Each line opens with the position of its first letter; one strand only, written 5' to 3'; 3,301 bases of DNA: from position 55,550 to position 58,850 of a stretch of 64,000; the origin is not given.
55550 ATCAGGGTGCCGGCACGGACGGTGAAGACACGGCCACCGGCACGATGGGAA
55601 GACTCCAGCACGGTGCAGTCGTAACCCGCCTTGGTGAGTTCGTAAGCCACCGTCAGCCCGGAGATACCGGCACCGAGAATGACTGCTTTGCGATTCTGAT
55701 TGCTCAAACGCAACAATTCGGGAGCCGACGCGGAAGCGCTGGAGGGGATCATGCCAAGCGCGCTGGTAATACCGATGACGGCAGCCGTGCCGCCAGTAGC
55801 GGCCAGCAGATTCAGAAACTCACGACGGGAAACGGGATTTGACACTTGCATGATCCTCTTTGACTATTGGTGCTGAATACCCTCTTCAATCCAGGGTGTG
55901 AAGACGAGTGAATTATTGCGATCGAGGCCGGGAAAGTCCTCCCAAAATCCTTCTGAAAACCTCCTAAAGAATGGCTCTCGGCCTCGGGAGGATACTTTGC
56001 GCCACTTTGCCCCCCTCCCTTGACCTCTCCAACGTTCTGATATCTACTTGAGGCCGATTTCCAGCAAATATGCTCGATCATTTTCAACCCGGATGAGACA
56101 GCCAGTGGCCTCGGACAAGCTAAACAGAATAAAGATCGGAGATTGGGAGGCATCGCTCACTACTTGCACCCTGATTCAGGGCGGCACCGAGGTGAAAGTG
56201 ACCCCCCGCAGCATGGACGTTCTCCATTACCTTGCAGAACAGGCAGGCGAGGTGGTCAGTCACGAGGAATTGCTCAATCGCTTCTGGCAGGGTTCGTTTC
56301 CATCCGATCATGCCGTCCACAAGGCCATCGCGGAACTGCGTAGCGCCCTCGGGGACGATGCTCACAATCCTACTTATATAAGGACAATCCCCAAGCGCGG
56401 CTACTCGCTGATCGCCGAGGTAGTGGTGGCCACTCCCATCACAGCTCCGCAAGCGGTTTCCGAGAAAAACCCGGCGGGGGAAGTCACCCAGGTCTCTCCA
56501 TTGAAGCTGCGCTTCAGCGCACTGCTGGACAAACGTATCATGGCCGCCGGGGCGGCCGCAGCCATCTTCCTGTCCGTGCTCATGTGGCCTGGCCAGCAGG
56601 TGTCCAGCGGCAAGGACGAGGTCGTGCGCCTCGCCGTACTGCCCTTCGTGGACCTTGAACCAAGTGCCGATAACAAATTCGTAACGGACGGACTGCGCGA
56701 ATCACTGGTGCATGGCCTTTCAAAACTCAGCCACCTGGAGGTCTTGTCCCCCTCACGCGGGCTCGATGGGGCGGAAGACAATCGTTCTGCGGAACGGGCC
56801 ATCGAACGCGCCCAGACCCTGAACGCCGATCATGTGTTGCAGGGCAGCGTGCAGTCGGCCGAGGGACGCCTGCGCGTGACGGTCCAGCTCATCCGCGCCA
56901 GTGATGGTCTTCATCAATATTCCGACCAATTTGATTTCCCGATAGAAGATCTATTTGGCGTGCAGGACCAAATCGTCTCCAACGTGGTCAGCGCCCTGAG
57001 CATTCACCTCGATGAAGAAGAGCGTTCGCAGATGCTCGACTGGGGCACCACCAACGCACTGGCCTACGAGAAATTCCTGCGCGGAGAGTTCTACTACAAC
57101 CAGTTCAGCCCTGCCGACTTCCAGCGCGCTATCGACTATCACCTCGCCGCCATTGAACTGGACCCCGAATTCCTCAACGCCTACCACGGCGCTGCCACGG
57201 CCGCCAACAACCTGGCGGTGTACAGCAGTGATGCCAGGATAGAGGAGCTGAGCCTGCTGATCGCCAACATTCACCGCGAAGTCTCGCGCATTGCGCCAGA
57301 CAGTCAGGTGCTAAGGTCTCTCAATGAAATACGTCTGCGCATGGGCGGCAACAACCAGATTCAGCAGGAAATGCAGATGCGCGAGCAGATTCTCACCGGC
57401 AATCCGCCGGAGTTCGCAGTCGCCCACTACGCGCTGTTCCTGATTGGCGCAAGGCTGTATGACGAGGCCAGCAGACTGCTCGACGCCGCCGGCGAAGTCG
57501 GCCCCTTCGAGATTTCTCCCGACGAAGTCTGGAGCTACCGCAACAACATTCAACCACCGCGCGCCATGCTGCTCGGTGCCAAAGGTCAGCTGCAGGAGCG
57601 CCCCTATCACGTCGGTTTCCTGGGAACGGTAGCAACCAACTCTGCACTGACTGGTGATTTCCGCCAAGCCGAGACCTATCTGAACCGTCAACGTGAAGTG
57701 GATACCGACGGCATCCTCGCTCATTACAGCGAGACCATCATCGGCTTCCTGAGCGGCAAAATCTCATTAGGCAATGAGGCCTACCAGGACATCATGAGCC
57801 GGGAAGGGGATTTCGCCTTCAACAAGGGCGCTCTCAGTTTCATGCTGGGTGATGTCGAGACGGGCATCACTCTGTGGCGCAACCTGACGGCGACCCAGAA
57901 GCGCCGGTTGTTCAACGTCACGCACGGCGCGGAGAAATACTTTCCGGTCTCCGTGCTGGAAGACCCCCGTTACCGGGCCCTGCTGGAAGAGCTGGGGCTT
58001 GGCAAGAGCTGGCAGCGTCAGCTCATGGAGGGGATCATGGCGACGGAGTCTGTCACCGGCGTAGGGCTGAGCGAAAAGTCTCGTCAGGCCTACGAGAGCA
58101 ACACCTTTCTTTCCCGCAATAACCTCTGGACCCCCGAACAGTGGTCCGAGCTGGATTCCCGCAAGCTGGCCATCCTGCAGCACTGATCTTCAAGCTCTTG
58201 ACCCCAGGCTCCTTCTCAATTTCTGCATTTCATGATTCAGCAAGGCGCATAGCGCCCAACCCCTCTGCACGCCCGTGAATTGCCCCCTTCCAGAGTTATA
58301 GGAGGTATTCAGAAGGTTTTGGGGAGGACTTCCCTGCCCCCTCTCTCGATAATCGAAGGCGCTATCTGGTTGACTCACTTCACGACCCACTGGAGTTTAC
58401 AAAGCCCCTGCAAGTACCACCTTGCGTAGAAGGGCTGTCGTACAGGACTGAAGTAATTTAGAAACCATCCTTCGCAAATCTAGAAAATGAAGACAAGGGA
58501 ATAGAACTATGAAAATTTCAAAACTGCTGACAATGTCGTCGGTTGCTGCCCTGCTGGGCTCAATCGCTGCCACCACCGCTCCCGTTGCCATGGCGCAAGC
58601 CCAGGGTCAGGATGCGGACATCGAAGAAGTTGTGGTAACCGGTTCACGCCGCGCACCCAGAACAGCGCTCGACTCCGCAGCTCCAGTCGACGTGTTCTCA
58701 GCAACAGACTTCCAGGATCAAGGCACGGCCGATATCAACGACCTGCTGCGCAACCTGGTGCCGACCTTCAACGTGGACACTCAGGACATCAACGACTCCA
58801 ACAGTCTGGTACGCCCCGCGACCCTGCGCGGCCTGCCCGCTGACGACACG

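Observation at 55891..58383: Shared upstream element with three 11-bp-phased G(G/A)AGG pentamers flanking the CadC-like regulator gene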

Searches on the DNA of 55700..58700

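Call 52: search_rna_families(source=window, start=55700, end=58700, threshold=evalue, max_evalue=1)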
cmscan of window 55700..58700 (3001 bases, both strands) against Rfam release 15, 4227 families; matches with E-value up to 1: 0.
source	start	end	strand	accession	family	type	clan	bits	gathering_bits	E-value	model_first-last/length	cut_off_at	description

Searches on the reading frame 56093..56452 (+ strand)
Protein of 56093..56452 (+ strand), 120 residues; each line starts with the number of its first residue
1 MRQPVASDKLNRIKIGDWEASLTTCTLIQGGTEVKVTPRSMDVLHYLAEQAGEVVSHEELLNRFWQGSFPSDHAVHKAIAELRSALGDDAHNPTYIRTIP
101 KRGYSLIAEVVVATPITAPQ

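Call 50: search_solved_structures(query=window:56093-56452:+, max_evalue=0.0001, show_alignments=4)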
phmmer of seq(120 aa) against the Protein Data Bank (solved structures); distinct sequences matched with E-value up to 0.0001: 27.
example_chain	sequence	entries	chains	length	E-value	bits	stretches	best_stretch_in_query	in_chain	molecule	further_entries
5ju7_A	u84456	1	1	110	1.2e-19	73.9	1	13-111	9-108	Transcriptional activator CadC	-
1p2f_A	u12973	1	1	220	1.6e-11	47.6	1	10-105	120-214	Response Regulator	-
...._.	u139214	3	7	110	1.1e-10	45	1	38-111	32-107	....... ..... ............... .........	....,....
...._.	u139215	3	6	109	1.2e-10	44.9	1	38-110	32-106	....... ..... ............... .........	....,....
7nmb_A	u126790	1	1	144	1.6e-10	44.4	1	39-111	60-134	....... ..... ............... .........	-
5za3_A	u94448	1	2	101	7.8e-09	39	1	14-104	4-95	DNA-binding response regulator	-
2zxj_A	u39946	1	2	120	1.9e-08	37.8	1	11-106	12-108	Transcriptional regulatory protein walR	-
2naz_A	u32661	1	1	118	4.5e-08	36.5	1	29-109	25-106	Transcriptional regulatory protein RstA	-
2hwv_A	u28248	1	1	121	4.9e-08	36.4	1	14-105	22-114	DNA-binding response regulator VicR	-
6cqg_A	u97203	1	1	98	2.9e-07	33.9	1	13-104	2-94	DNA-binding response regulator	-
3q9v_A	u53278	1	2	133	5.3e-07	33.1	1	24-106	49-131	DNA-binding response regulator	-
2hqn_A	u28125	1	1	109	5.6e-07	33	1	11-105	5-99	Putative TRANSCRIPTIONAL REGULATOR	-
2d1v_A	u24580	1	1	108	5.8e-07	33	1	29-105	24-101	Transcriptional regulatory protein yycF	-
2jzy_A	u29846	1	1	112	8e-07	32.5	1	15-106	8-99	Transcriptional regulatory protein PcoR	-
2gwr_A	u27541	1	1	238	1.4e-06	31.7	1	12-105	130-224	DNA-binding response regulator mtrA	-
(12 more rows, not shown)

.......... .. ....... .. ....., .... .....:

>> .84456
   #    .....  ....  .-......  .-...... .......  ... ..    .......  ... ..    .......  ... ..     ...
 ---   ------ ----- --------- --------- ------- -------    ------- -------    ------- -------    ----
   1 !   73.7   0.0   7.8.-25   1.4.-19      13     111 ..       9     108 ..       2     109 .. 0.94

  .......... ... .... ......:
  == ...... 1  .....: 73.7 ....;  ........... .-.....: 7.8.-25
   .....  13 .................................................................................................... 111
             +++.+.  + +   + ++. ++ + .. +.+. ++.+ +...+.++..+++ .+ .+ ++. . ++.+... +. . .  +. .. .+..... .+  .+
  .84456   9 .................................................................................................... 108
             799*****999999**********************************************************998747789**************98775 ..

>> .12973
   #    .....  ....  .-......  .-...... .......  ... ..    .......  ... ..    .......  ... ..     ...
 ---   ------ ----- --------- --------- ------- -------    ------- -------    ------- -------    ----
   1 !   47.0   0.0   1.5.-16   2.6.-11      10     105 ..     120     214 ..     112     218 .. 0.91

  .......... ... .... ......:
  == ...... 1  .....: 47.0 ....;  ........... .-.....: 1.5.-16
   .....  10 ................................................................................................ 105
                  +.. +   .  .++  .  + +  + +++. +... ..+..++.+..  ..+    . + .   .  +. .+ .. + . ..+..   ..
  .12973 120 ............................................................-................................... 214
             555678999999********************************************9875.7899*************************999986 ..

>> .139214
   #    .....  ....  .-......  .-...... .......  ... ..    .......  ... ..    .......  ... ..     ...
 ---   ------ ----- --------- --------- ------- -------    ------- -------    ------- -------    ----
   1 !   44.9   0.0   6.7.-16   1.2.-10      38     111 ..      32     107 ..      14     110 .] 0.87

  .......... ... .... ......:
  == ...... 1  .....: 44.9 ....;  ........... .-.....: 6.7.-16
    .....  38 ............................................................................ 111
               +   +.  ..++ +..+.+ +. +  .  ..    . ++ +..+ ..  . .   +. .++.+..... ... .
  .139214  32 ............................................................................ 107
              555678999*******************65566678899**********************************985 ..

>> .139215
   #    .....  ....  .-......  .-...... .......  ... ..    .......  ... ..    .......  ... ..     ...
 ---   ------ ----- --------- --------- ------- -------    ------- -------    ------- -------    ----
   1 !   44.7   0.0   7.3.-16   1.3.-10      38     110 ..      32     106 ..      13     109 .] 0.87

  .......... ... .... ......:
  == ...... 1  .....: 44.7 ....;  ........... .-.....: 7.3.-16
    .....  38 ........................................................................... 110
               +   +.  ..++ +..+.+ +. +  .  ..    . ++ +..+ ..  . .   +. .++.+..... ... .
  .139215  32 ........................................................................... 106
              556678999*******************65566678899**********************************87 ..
